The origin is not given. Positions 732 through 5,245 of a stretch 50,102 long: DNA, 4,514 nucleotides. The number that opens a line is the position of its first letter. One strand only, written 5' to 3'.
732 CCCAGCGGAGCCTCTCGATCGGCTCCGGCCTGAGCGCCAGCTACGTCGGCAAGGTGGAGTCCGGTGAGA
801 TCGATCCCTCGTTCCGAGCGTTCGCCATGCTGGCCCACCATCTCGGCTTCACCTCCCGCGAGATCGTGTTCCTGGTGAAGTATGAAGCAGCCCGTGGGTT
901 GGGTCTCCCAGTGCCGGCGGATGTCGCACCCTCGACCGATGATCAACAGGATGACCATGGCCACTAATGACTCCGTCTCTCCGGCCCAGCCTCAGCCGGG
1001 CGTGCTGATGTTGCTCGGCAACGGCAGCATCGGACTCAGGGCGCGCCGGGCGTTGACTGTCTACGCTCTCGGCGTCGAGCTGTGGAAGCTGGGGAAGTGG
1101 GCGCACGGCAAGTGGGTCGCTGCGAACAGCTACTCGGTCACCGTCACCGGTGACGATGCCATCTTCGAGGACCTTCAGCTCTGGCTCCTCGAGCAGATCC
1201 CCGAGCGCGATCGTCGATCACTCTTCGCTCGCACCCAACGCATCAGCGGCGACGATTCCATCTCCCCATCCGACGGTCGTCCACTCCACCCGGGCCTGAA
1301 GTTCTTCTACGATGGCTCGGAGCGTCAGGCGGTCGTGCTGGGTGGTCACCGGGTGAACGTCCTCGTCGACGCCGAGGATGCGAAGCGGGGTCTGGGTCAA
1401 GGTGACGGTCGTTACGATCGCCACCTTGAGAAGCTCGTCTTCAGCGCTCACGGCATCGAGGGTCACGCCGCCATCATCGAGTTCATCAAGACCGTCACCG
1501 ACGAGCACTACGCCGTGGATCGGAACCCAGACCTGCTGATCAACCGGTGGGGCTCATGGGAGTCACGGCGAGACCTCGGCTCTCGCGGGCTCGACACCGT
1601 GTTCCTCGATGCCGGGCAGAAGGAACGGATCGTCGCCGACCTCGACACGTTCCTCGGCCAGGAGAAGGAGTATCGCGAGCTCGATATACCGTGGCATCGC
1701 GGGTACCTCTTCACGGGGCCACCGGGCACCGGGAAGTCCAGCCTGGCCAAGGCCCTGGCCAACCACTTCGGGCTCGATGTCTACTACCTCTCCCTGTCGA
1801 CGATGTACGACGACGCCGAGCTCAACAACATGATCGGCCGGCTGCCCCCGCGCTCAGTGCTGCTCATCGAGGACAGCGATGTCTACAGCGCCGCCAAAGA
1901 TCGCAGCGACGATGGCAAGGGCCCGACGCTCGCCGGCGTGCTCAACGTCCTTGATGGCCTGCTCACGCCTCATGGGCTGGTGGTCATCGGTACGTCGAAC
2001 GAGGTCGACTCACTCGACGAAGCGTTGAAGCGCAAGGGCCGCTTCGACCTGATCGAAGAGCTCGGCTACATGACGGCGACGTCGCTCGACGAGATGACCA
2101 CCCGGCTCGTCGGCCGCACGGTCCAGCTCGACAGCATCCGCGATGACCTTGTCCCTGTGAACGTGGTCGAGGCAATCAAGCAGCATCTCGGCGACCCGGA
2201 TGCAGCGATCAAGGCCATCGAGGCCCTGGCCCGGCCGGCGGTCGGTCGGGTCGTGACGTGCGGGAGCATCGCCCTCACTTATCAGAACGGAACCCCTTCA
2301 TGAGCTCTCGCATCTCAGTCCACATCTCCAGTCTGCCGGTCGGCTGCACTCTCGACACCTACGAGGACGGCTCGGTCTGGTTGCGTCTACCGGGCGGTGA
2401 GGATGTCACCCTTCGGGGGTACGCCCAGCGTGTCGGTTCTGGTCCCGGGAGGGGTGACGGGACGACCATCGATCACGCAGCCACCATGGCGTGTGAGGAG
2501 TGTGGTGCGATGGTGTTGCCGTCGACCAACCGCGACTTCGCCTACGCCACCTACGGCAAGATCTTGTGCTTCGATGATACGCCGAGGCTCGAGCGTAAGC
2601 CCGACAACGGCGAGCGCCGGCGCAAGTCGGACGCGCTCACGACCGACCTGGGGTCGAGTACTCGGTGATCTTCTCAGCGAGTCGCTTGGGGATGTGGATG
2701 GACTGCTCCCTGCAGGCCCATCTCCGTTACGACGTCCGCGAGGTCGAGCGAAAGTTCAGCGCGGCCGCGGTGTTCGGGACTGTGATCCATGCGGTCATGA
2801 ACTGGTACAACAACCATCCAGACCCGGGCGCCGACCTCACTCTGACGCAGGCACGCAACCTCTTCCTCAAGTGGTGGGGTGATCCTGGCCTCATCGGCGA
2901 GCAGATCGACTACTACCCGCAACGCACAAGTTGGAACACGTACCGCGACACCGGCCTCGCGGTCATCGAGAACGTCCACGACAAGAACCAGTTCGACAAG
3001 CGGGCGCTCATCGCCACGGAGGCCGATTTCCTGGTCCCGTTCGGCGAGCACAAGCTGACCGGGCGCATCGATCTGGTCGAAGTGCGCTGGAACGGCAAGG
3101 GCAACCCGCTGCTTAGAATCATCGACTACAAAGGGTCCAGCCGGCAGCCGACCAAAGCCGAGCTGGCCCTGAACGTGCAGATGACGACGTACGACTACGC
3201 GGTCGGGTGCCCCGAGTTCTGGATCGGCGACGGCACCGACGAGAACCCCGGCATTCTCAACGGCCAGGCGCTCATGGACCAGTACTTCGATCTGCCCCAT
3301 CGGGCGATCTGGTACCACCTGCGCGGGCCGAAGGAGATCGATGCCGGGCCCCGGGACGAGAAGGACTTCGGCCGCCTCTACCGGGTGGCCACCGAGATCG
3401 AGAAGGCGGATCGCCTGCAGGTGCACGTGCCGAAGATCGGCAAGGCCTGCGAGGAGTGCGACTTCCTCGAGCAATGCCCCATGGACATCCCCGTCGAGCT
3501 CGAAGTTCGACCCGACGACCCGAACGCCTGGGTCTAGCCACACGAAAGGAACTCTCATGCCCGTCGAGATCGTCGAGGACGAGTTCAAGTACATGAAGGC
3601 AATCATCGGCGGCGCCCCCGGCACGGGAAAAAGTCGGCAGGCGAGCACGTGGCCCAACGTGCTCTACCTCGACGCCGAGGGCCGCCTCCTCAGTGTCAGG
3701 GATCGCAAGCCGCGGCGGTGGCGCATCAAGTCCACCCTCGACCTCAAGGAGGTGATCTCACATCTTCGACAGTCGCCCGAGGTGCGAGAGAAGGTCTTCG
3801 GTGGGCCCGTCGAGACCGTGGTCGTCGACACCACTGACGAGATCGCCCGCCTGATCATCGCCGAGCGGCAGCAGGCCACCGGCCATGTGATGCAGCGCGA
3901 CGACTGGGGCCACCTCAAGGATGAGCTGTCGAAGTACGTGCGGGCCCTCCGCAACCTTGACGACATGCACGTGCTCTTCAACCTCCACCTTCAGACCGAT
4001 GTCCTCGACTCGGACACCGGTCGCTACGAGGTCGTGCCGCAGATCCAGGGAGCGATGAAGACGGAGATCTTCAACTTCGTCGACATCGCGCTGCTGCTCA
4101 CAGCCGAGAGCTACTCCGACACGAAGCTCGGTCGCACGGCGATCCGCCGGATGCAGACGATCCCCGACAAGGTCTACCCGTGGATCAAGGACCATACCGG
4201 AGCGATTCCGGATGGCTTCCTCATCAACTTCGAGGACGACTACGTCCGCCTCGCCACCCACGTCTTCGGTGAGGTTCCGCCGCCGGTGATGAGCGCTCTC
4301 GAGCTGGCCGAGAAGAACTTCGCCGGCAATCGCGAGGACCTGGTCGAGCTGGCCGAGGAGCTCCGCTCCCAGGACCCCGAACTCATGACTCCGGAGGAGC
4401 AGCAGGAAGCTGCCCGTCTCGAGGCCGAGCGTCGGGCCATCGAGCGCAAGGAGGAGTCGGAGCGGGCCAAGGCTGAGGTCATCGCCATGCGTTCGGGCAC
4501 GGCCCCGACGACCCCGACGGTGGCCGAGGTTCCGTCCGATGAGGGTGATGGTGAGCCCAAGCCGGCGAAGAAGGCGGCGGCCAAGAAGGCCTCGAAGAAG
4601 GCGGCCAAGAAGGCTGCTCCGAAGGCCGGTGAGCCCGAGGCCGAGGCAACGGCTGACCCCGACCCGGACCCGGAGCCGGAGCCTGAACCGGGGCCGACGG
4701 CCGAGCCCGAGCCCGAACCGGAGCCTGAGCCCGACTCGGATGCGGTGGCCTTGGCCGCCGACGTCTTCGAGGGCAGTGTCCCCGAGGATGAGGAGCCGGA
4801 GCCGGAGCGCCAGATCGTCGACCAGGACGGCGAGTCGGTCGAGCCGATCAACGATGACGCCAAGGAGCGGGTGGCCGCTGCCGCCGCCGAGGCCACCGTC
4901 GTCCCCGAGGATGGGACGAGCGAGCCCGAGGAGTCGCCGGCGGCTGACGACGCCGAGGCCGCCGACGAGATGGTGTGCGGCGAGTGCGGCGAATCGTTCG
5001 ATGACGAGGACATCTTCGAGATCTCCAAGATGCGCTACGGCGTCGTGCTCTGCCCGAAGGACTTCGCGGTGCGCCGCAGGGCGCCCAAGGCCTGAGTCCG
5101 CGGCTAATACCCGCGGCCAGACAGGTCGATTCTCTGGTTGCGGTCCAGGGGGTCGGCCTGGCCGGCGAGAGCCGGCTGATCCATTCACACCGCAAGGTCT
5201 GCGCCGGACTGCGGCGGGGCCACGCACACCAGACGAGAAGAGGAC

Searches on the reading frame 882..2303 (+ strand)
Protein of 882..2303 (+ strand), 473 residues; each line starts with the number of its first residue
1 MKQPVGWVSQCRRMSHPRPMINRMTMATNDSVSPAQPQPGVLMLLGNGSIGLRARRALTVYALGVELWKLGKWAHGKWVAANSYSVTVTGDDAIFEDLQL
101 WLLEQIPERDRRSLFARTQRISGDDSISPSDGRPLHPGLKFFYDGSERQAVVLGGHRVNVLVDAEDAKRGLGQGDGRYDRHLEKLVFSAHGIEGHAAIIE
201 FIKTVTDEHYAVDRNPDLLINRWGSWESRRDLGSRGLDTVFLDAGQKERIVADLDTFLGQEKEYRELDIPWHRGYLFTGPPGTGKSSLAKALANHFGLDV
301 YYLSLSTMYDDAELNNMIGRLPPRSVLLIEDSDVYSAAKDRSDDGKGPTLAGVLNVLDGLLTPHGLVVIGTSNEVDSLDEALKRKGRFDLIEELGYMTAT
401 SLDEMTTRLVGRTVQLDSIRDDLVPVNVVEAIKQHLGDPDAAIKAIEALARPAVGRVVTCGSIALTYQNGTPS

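Call 13: search_dna_similar(query=window:882-2303:+, collection=phages, mode=protein, max_rows=15)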
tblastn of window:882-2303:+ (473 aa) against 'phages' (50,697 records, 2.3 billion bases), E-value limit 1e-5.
Records with a match: 179; places in all: 186; records where one place covers at least 80% of the query: 3.
Best place of each record, by identity: <60% 179.
By first word of the organism name: Pseudomonas 74; Ralstonia 11; Erwinia 10; Serratia 9; Brevundimonas 8; Klebsiella 7; Salmonella 6; Tenacibaculum 5; Caulobacter 4; Stenotrophomonas 4; and 22 more.
By host as written in the record: Pseudomonas aeruginosa 30; - 18; Pseudomonas aeruginosa PAO1 13; Ralstonia solanacearum 6; Brevundimonas pondensis LVF1 6; Erwinia amylovora ATCC 29780 4; Erwinia amylovora 4; Stenotrophomonas maltophilia 4; and 61 more.
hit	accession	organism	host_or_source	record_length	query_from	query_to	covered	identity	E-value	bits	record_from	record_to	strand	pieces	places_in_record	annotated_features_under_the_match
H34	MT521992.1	Rhodococcus phage NiceHouse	Rhodococcus erythropolis NRRL B-1574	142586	56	467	87%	31.7%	9e-56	206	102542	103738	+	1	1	183: AAA-ATPase | 184: metallophosphoesterase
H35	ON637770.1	Microbacterium phage Big4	Microbacterium foliorum NRRL B-24224 SEA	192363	69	466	84%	32.7%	9e-59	215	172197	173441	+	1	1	322: AAA-ATPase | 323: hypothetical protein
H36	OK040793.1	Microbacterium phage Zooman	Microbacterium foliorum NRRL B-24224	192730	69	449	81%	33.1%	2e-61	223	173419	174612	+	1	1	310: AAA-ATPase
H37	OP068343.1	Microbacterium phage Cece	Microbacterium radiodurans NRRL B-24799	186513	53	411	76%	34.7%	1e-58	214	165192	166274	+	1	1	296: AAA-ATPase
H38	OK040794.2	Arthrobacter phage Atuin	Arthrobacter globiformis NRRL B-2979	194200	75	450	79%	31.1%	4e-52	195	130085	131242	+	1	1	184: AAA-ATPase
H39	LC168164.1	Tenacibaculum phage pT24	Tenacibaculum sp.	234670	181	448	57%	29.3%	8e-27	120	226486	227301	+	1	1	mitochondrial chaperone BCS1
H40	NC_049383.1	Tenacibaculum phage pT24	Tenacibaculum sp.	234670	181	448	57%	29.3%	8e-27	120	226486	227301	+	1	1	mitochondrial chaperone BCS1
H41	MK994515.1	Serratia phage Moabite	Serratia marcescens D1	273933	145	448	64%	25.6%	4e-18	94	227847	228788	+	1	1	AAA-ATPase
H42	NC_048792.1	Serratia phage Moabite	Serratia marcescens D1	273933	145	448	64%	25.6%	4e-18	94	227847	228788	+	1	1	AAA-ATPase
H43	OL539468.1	Serratia phage vB_SmaM_Haymo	Serratia marcescens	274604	145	448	64%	25.6%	4e-18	94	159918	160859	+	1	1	putative chaperone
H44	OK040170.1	Serratia phage BUCT660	Serratia marcescens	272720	145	448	64%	25.6%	5e-18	94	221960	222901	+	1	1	hypothetical protein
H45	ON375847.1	Pectobacterium phage vB_ParM-25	Pectobacterium aroidearum strain MO46a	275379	145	448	64%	25.6%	5e-18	94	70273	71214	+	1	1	hypothetical protein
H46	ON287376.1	Serratia phage vB_SmaM-Kodama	Serratia marcescens LVF3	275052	145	448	64%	25.6%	9e-18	92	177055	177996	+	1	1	AAA+ ATPase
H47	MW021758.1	Serratia phage vB_SmaM_Yaphecito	Serratia marcescens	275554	145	448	64%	25.6%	1e-17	92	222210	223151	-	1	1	putative AAA-AATPase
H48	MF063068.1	Pseudomonas phage Noxifer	Pseudomonas fluorescens SBW25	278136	200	469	57%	28.8%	9e-29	126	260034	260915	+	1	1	hypothetical protein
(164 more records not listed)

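Call 60: search_protein_families(library=pfam, proteins=[window:882-2303:+], max_evalue=0.001)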
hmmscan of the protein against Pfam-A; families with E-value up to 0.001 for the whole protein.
window:882-2303:+ (473 aa): 5 families
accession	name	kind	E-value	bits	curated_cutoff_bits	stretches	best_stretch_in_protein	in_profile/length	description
PF00004.35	AAA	-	1.1e-19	71.6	21.2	1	276-395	2-130/131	ATPase family associated with various cellular activities (AAA)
PF07728.20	AAA_5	-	8e-05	23.1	22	0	276-339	3-65/139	AAA domain (dynein-related subfamily)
PF13521.12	AAA_28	-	9e-05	23.2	27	1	276-300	3-27/164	AAA domain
PF05496.18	RuvB_N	-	9.8e-05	22.6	27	1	275-331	36-92/159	Holliday junction DNA helicase RuvB P-loop domain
PF13238.12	AAA_18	-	0.00061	20.7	29.4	0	277-320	3-40/128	AAA domain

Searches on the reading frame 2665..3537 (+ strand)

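Call 60: search_protein_families(library=pfam, proteins=[window:2665-3537:+], max_evalue=0.001)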
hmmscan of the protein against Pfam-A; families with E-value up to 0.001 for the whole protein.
window:2665-3537:+ (290 aa): 1 family
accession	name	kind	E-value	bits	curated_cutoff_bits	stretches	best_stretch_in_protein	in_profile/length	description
PF12705.13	PDDEXK_1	-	6.5e-22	79.1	22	1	3-272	2-247/247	PD-(D/E)XK nuclease superfamily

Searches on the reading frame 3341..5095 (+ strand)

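Call 60: search_protein_families(library=pfam, proteins=[window:3341-5095:+], max_evalue=0.001)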
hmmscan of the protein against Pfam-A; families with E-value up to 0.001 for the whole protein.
window:3341-5095:+ (584 aa): 1 family
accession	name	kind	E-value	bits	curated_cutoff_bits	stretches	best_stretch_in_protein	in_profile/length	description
PF13479.12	AAA_24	-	4e-20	72.9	27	1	85-265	3-175/195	AAA domain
